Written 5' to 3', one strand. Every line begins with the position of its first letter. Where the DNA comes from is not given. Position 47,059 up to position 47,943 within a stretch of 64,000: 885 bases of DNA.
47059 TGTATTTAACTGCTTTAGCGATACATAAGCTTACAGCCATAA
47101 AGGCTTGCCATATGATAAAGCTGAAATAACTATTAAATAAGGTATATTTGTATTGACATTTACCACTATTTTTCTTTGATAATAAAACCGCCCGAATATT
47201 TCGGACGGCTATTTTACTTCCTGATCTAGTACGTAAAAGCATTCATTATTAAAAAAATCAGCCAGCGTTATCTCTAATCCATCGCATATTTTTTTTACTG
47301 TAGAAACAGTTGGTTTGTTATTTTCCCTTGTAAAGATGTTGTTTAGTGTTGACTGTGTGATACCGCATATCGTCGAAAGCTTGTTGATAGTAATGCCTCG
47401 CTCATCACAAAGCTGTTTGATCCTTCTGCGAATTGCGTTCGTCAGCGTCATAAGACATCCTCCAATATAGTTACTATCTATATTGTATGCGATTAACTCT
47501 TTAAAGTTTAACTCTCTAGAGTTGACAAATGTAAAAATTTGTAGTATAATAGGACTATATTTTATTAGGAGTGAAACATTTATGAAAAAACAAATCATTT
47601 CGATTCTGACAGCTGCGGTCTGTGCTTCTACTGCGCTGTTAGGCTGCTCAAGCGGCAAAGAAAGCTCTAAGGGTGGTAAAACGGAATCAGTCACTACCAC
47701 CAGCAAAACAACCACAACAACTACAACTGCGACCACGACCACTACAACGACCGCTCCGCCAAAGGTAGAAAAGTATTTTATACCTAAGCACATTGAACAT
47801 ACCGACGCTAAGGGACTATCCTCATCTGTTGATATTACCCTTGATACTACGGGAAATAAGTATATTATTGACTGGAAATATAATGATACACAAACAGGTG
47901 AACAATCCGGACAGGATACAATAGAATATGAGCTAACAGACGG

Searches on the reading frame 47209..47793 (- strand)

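Call 9: search_protein_families(library=pfam, proteins=[window:47209-47793:-], max_evalue=0.01)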
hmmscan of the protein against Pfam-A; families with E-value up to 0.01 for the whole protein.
window:47209-47793:- (194 aa): 5 families
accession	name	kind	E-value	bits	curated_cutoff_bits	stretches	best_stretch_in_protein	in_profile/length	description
PF13443.12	HTH_26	-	1.6e-11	44.7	22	1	124-182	1-59/63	Cro/C1-type HTH DNA-binding domain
PF01381.28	HTH_3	-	3.3e-09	37.1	23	1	125-180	1-55/55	Helix-turn-helix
PF13560.12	HTH_31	-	1.1e-05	26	27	1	122-176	3-57/64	Helix-turn-helix domain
PF12844.13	HTH_19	-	2.6e-05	24.5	30.2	1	123-182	2-60/64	Helix-turn-helix domain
PF13384.12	HTH_23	-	0.008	16.4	24.6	0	120-156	5-40/50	Homeodomain-like domain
